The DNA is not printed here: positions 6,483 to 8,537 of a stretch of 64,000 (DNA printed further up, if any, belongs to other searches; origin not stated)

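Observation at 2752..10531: ChlH/CobN-type chelatase large subunit cleanly split at a linker and encoded in permuted order (C-half before N-half)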

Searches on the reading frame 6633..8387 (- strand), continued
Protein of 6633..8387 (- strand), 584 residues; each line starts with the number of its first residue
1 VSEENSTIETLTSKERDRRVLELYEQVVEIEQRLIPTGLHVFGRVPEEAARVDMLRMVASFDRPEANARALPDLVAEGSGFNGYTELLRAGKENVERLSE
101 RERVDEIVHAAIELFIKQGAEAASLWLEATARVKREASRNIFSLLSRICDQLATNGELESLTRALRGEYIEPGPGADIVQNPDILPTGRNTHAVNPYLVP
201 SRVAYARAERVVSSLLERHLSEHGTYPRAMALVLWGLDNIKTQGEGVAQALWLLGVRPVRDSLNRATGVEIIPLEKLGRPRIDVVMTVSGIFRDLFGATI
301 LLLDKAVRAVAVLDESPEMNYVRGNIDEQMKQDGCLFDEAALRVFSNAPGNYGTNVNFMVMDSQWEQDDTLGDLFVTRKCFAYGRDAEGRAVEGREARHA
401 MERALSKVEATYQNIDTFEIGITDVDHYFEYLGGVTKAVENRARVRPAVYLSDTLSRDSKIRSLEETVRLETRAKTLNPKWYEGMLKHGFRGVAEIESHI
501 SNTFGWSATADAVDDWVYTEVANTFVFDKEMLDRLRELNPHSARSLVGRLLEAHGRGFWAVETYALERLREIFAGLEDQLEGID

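Call 82: find_homologous_proteins(query=L046:10001-11701:+, max_evalue=1e-30)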
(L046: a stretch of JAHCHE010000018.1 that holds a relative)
Query L046:10001-11701:+ (567 aa): 4930 proteins with E <= 1e-30 among 8000 candidates; the best 120 are listed.
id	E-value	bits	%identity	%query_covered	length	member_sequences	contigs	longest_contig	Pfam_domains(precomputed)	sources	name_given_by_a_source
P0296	0.0e+0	1251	100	100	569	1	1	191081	PF02514.22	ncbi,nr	ncbi:MAG: cobaltochelatase subunit CobN [Bryobacteraceae bacterium]|nr:cobaltochelatase subunit CobN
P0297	0.0e+0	1022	81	100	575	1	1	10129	PF02514.22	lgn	-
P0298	6.0e-282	954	77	100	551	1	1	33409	PF02514.22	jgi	jgi:magnesium chelatase subunit H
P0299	7.7e-273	924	72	100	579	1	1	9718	PF02514.22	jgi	jgi:magnesium chelatase subunit H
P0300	1.8e-270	916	73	100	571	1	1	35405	PF02514.22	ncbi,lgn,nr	ncbi:MAG TPA: cobaltochelatase subunit CobN [Bryobacteraceae bacterium]|nr:cobaltochelatase subunit 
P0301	6.4e-267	905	72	99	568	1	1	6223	PF02514.22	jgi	jgi:magnesium chelatase subunit H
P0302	5.1e-264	895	71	100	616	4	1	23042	PF02514.22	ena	-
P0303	1.0e-263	894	70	100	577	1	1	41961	PF02514.22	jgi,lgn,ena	-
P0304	6.2e-263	891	71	100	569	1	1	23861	PF02514.22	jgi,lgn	jgi:magnesium chelatase subunit H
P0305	5.8e-262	888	72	99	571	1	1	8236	PF02514.22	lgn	-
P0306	9.2e-262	888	68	100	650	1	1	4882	PF02514.22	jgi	jgi:magnesium chelatase subunit H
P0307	5.7e-260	882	70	100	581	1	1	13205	PF02514.22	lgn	-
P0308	9.3e-260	881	69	100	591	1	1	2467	PF02514.22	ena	-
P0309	1.2e-259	881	70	100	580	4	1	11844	PF02514.22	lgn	-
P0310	1.6e-259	880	70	100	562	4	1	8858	PF02514.22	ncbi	-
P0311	2.7e-259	879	70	99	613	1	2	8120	PF02514.22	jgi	-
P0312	2.9e-259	879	70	100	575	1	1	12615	PF02514.22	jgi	jgi:magnesium chelatase subunit H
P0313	3.8e-259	879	68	100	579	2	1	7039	PF02514.22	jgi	jgi:magnesium chelatase subunit H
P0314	4.3e-259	879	70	100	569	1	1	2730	PF02514.22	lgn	-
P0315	4.6e-258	875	69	100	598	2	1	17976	PF02514.22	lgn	-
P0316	5.5e-258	875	69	100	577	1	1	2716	PF02514.22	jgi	jgi:magnesium chelatase subunit H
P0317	1.1e-257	874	69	99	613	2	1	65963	PF02514.22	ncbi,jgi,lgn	-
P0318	2.5e-257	873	70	99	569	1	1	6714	PF02514.22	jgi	jgi:magnesium chelatase subunit H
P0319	4.0e-257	872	69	100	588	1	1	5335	PF02514.22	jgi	-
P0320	1.5e-256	870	69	99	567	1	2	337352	PF02514.22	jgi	jgi:magnesium chelatase subunit H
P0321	2.0e-256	870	69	100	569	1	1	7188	PF02514.22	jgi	jgi:magnesium chelatase subunit H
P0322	2.2e-256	870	70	99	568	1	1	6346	PF02514.22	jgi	jgi:magnesium chelatase subunit H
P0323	3.5e-256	869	69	100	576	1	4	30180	PF02514.22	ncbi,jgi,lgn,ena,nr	ncbi:MAG TPA: cobaltochelatase subunit CobN [Bryobacteraceae bacterium]|nr:cobaltochelatase subunit 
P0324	1.0e-255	868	70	100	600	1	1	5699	PF02514.22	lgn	-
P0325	3.3e-255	866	68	100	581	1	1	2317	PF02514.22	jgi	jgi:magnesium chelatase subunit H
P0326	3.9e-255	866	69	100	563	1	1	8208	PF02514.22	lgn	-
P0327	3.9e-255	866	68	100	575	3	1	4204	PF02514.22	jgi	jgi:magnesium chelatase subunit H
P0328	5.4e-255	865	67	99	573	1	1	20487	PF02514.22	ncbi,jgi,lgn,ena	jgi:magnesium chelatase subunit H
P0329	5.5e-255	865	69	99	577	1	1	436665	PF02514.22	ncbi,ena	-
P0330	9.0e-255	864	68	100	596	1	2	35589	PF02514.22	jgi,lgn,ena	-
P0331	9.2e-255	864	67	100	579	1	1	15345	PF02514.22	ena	-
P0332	1.4e-254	864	68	99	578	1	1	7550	PF02514.22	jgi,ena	-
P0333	1.7e-254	864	68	99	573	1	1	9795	PF02514.22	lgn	-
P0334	3.6e-254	863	68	99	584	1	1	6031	PF02514.22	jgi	jgi:magnesium chelatase subunit H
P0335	3.9e-254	862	68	99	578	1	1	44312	PF02514.22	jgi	jgi:magnesium chelatase subunit H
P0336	4.6e-254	862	67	100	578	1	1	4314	PF02514.22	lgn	-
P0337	7.9e-254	861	67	100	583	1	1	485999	PF02514.22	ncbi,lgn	ncbi:MAG: cobaltochelatase subunit CobN [Acidobacteriota bacterium]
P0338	1.3e-253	861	68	99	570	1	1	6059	PF02514.22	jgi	jgi:magnesium chelatase subunit H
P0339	2.5e-253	860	70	98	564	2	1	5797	PF02514.22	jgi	jgi:magnesium chelatase subunit H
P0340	3.0e-253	859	68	99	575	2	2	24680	PF02514.22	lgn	-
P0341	6.1e-253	858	68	99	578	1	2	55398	PF02514.22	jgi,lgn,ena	-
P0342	7.7e-253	858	67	100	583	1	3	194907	PF02514.22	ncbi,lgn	ncbi:MAG: cobaltochelatase subunit CobN [Acidobacteriota bacterium]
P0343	9.8e-253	858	67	99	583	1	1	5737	PF02514.22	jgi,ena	-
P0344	1.2e-252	857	67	99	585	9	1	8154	PF02514.22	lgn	-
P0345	3.9e-252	856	66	100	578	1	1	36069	PF02514.22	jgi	jgi:magnesium chelatase subunit H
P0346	8.3e-252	855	67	99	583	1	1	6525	PF02514.22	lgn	-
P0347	8.9e-252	855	67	99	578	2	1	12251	PF02514.22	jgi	jgi:magnesium chelatase subunit H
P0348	9.2e-252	855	68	100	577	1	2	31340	PF02514.22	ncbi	-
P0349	2.2e-251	853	67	99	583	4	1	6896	PF02514.22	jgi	jgi:magnesium chelatase subunit H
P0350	3.6e-251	853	70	98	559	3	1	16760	PF02514.22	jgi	jgi:magnesium chelatase subunit H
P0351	1.4e-250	851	67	99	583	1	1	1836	PF02514.22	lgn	-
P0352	2.2e-250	850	66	100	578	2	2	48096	PF02514.22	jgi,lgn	jgi:magnesium chelatase subunit H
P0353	3.4e-250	849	65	100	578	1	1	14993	PF02514.22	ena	-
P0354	3.8e-250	849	66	100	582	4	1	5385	PF02514.22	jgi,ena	-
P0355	3.9e-250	849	67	99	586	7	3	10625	PF02514.22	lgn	-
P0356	4.4e-250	849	67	99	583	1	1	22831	PF02514.22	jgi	jgi:magnesium chelatase subunit H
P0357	7.5e-250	848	67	99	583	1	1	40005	PF02514.22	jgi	jgi:magnesium chelatase subunit H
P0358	8.8e-250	848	66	100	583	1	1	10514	PF02514.22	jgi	jgi:magnesium chelatase subunit H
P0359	1.5e-249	847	66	99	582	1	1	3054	PF02514.22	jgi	-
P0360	1.5e-249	847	67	99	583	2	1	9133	PF02514.22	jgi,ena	-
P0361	1.6e-249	847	67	100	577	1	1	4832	PF02514.22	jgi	jgi:magnesium chelatase subunit H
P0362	2.0e-249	847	66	99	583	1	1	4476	PF02514.22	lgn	-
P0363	2.7e-249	846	66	100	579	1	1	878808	PF02514.22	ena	-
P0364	3.2e-249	846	66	99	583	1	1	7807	PF02514.22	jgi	jgi:magnesium chelatase subunit H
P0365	3.6e-249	846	66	99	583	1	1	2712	PF02514.22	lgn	-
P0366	4.2e-249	846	67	99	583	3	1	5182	PF02514.22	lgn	-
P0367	7.8e-249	845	67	99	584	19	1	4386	PF02514.22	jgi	-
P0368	2.1e-248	843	67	99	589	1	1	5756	PF02514.22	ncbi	-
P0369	2.2e-248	843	66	100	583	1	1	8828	PF02514.22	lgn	-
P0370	2.3e-248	843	65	100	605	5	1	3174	PF02514.22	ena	-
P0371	2.5e-248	843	67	99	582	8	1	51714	PF02514.22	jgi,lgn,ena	-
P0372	3.0e-248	843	66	99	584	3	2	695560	PF02514.22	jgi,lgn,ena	-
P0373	3.1e-248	843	67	99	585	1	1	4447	PF02514.22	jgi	jgi:magnesium chelatase subunit H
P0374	3.1e-248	843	66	99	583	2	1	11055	PF02514.22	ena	-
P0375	3.2e-248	843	66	99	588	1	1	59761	PF02514.22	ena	-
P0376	3.4e-248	843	66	99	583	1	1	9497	PF02514.22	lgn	-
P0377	3.7e-248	843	66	99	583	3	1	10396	PF02514.22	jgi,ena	-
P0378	4.6e-248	842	66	99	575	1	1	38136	PF02514.22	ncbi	-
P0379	5.3e-248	842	66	99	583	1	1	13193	PF02514.22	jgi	jgi:magnesium chelatase subunit H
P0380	5.4e-248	842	65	100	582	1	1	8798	PF02514.22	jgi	jgi:magnesium chelatase subunit H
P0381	5.8e-248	842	67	100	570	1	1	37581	PF02514.22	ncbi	ncbi:MAG: cobaltochelatase subunit CobN [Acidobacteriota bacterium]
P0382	5.8e-248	842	65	100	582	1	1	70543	PF02514.22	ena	-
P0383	6.3e-248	842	66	99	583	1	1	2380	PF02514.22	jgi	jgi:magnesium chelatase subunit H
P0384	6.5e-248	842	65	99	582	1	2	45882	PF02514.22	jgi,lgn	jgi:magnesium chelatase subunit H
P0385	7.9e-248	842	66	99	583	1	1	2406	PF02514.22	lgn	-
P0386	8.3e-248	842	66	100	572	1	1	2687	PF02514.22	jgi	jgi:magnesium chelatase subunit H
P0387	8.3e-248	842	67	99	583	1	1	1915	PF02514.22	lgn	-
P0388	8.6e-248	841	67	99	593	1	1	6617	PF02514.22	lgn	-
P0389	8.7e-248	841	66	99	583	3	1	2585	PF02514.22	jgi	jgi:magnesium chelatase subunit H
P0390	9.8e-248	841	65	100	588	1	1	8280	PF02514.22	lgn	-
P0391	1.0e-247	841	69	100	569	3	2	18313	PF02514.22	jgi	jgi:magnesium chelatase subunit H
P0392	1.1e-247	841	65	100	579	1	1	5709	PF02514.22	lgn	-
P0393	1.2e-247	841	65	99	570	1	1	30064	PF02514.22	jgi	jgi:magnesium chelatase subunit H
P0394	1.3e-247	841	66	99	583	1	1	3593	PF02514.22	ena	-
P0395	1.4e-247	841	66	99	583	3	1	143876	PF02514.22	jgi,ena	jgi:magnesium chelatase subunit H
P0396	1.6e-247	841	65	99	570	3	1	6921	PF02514.22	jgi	jgi:magnesium chelatase subunit H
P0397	2.2e-247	840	66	100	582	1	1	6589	PF02514.22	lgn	-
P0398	2.5e-247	840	66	100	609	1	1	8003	PF02514.22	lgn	-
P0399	2.6e-247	840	65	100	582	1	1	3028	PF02514.22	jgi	jgi:magnesium chelatase subunit H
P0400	2.9e-247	840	66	100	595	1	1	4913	PF02514.22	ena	-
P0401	2.9e-247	840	66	99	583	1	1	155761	PF02514.22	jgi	jgi:magnesium chelatase subunit H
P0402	3.1e-247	840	66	99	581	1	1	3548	PF02514.22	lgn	-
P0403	3.5e-247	839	66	99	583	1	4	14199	PF02514.22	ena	-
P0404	4.1e-247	839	67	99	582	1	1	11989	PF02514.22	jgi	jgi:magnesium chelatase subunit H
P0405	4.1e-247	839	67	100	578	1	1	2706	PF02514.22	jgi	jgi:magnesium chelatase subunit H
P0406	4.4e-247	839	65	100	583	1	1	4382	PF02514.22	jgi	jgi:magnesium chelatase subunit H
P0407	4.4e-247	839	67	99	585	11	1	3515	PF02514.22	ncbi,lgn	-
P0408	6.0e-247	839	66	99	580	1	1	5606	PF02514.22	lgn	-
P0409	6.8e-247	838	67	99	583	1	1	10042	PF02514.22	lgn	-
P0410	7.1e-247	838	66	99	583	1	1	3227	PF02514.22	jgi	jgi:magnesium chelatase subunit H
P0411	7.2e-247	838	66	99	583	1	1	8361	PF02514.22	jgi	jgi:magnesium chelatase subunit H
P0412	8.4e-247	838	66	100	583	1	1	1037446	PF02514.22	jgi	jgi:magnesium chelatase subunit H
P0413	8.9e-247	838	66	99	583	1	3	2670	PF02514.22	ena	-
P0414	1.5e-246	837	64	99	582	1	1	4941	PF02514.22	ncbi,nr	ncbi:MAG TPA: cobaltochelatase subunit CobN [Blastocatellia bacterium]|nr:cobaltochelatase subunit C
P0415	1.6e-246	837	66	99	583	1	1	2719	PF02514.22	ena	-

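Call 92: list_cluster_members(proteins=[P0122, P0124, P0126, P0127, P0130, P0131, P0133, P0134, P0135, P0143])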
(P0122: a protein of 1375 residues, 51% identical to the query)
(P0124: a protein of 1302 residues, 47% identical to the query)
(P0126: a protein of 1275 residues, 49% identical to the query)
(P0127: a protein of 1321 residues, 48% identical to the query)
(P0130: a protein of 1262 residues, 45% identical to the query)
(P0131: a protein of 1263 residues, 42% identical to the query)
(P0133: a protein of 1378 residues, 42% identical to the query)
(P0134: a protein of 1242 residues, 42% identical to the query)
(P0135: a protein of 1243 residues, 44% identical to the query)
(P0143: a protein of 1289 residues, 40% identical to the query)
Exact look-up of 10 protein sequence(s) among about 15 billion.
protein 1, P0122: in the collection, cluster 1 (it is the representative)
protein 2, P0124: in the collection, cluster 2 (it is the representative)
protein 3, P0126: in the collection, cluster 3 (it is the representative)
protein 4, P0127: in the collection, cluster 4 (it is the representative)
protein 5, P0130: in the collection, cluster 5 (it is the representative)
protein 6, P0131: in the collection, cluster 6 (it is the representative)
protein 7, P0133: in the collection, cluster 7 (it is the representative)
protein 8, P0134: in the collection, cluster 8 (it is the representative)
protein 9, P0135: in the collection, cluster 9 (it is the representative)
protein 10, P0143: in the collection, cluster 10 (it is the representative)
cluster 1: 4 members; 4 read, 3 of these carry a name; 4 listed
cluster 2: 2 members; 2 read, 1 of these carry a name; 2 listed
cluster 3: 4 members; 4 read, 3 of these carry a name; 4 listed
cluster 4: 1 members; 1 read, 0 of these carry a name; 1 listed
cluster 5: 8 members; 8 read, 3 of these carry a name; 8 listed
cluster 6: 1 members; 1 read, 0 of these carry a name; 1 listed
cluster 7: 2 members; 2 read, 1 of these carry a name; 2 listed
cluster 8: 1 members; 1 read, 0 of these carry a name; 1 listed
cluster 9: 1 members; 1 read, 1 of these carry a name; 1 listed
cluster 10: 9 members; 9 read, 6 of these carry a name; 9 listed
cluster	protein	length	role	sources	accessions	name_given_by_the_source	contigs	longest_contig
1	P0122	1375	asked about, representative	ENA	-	-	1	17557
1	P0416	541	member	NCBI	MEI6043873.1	MAG: cobaltochelatase subunit CobN, partial [Chloroflexota bacterium]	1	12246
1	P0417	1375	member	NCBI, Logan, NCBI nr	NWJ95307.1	MAG: magnesium chelatase subunit H [Chloroflexi bacterium] | magnesium chelatase subunit H [Chloroflexota bacterium]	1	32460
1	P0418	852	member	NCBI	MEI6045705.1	MAG: cobaltochelatase subunit CobN, partial [Chloroflexota bacterium]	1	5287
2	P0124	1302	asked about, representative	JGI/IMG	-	magnesium chelatase subunit H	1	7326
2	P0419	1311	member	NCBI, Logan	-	-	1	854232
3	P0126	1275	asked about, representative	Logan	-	-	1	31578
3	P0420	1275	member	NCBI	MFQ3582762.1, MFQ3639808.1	MAG: magnesium chelatase subunit H [Chloracidobacterium sp.]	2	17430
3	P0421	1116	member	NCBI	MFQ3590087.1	MAG: magnesium chelatase subunit H, partial [Chloracidobacterium sp.]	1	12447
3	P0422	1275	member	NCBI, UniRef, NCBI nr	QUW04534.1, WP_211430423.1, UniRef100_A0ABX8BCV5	magnesium chelatase subunit H [Chloracidobacterium validum] | magnesium chelatase n=1 Tax=Chloracidobacterium validum TaxID=2821543 ...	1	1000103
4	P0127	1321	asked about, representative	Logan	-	-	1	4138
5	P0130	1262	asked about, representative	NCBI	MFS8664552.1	MAG: magnesium chelatase subunit H [Limnochordales bacterium]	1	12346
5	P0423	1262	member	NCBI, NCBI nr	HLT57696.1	MAG TPA: magnesium chelatase subunit H [Limnochordales bacterium] | magnesium chelatase subunit H [Limnochordales bacterium]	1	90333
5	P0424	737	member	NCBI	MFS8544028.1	MAG: magnesium chelatase subunit H, partial [Limnochordales bacterium]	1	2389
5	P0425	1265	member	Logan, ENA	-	-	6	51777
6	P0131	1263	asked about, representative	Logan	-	-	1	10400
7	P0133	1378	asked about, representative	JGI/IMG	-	magnesium chelatase subunit H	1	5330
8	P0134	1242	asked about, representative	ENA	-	-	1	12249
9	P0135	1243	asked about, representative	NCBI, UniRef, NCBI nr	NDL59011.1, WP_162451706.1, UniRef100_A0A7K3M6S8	magnesium chelatase subunit H [Phytoactinopolyspora mesophila] | Magnesium chelatase subunit H n=1 Tax=Phytoactinopolyspora mesophila TaxID=2650750 ...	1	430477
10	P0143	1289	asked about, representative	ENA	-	-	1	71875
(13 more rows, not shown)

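Call 96: predict_structure(alignment_id=A1)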
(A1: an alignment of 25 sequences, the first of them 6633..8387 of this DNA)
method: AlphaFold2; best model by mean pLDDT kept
length: 584 residues; sequences in the alignment: 25
mean_pLDDT: 64.8   pTM: 0.53
mean pLDDT of the five models: 64.8, 64.7, 62.2, 62.0, 53.7
residues with pLDDT >= 90: 105; 70-90: 156; 50-70: 151; < 50: 172
segments of 3 or more residues with pLDDT < 50: 1-6, 23-40, 42-44, 156-158, 170-197, 348-368, 370-372, 374-378, 417-426, 471-527, 557-559
pLDDT, mean of each block of 10 residues (from residue 1): 48 61 47 40 56 70 72 90 74 71 84 92 94 90 85 56 49 34 32 47 82 93 94 65 78 90 68 94 78 63 88 93 93 85 57 29 39 48 64 71 85 61 46 69 83 66 65 38 35 33 28 36 42 55 56 55 75 72 51
secondary structure, 60 per line:
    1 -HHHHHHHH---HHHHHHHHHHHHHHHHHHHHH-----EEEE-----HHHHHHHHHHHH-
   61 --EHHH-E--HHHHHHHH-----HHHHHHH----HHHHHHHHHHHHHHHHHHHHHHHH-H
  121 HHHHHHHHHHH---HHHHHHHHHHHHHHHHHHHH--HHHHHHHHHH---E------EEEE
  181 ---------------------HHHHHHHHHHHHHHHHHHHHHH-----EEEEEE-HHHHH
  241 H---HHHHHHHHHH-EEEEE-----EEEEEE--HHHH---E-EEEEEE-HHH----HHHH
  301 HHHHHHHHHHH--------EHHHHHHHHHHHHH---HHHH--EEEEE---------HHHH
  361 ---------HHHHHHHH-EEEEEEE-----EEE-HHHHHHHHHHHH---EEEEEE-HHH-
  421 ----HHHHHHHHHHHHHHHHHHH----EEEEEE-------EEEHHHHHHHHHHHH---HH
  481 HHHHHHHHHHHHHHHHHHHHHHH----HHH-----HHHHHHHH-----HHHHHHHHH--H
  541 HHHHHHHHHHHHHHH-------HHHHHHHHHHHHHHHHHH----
elements in order: H2-9 H13-33 E39-42 H48-59 H71-78 H84-90 H95-118 H120-131 H135-154 H157-166 E177-180 H202-223 E229-234 H236-241 H245-254 E256-260 E266-271 H274-277 E283-288 H297-311 H321-333 H337-340 E343-347 H357-360 H370-377 E379-385 E391-393 H395-406 E410-415 H425-443 E448-453 E461-463 H464-475 H479-503 H516-523 H529-537 H540-555 H563-580
